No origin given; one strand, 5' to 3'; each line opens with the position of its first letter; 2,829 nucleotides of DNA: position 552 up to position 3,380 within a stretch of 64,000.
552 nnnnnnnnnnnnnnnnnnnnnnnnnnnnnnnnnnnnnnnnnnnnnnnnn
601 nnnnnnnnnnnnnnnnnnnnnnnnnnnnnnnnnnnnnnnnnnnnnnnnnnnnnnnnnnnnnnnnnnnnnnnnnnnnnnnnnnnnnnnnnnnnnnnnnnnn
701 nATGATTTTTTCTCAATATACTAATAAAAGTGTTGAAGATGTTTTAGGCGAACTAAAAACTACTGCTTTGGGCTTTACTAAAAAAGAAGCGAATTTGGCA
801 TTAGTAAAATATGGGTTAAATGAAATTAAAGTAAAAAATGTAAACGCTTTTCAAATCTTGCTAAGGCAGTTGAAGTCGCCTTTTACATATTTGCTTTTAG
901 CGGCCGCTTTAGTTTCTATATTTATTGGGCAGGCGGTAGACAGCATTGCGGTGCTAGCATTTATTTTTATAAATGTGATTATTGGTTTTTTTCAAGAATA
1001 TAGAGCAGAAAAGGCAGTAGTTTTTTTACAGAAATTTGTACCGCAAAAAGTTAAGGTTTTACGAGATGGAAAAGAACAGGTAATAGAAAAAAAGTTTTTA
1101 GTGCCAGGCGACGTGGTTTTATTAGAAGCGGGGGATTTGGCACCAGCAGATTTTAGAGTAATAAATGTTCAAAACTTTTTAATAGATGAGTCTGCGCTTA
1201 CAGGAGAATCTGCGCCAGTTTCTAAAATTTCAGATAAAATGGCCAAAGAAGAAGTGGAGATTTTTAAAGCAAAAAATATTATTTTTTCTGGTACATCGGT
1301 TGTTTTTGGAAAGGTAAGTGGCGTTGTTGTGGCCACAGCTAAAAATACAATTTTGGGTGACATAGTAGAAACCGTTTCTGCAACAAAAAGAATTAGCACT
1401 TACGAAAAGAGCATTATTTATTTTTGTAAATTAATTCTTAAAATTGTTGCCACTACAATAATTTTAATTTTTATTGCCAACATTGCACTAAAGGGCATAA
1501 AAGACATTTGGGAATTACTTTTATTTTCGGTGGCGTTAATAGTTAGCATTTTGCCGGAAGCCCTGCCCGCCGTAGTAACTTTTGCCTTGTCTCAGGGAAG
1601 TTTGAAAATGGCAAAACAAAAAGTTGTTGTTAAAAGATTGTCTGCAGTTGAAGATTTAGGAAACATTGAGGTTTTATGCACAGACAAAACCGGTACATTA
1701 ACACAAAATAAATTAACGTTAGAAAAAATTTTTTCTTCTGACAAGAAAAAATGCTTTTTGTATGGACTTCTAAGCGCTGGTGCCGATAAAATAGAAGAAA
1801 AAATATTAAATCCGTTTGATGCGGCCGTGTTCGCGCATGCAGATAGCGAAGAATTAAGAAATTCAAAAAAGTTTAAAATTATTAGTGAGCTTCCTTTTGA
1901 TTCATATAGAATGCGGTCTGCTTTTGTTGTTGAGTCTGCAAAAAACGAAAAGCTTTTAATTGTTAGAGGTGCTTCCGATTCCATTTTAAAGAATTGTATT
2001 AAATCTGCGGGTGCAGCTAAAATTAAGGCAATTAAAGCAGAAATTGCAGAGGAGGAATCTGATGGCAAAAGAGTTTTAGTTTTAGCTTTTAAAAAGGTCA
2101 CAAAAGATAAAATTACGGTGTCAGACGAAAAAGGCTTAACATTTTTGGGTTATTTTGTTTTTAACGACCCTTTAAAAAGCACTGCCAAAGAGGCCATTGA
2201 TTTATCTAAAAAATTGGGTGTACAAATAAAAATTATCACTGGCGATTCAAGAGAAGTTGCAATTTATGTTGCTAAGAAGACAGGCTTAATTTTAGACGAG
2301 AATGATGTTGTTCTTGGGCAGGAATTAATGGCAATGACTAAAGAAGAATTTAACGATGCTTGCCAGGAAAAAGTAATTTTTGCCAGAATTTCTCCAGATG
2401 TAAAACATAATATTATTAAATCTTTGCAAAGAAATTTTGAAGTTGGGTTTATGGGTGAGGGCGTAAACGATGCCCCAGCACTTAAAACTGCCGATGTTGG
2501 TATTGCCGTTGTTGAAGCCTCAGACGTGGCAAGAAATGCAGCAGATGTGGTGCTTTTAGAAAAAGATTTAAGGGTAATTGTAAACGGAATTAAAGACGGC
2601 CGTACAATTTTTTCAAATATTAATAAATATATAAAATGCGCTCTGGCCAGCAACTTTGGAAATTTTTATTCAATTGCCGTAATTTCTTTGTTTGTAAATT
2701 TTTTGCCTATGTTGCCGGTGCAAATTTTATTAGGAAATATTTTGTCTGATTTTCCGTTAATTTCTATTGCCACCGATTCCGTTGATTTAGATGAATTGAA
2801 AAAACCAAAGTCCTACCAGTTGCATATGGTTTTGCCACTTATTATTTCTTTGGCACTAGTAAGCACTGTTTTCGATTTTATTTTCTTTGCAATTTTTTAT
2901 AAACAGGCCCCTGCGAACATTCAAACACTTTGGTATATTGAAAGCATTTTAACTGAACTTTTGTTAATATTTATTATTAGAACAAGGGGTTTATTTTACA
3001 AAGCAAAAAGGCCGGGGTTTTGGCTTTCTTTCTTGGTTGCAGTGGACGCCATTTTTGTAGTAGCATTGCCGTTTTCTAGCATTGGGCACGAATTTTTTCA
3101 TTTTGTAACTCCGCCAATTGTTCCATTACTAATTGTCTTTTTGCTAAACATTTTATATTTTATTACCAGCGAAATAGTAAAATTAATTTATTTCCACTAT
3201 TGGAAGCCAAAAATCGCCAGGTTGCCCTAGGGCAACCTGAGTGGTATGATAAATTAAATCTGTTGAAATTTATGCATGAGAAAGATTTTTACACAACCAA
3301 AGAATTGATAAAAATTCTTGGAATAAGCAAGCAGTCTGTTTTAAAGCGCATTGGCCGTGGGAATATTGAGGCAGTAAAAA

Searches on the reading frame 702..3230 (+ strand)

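Call 56: search_protein_families(library=pfam, proteins=[window:702-3230:+], max_evalue=0.00001)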
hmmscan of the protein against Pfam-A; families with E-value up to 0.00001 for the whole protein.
window:702-3230:+ (842 aa): 5 families
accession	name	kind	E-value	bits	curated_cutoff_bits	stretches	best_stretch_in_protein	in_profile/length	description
PF00122.25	E1-E2_ATPase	-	4.5e-41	140.8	28.1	1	113-306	3-181/181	E1-E2 ATPase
PF00689.26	Cation_ATPase_C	-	1.3e-15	58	27.3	1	667-829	1-175/175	Cation transporting ATPase, C-terminus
PF00690.31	Cation_ATPase_N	-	6.7e-15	54.9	20.4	1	7-72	2-69/69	Cation transporter/ATPase, N-terminus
PF00702.32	Hydrolase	-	1.6e-12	48.6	26.4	1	323-598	2-191/191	haloacid dehalogenase-like hydrolase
PF13246.12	Cation_ATPase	-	1.5e-07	31.8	21.7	1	388-433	43-89/91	Cation transport ATPase (P-type)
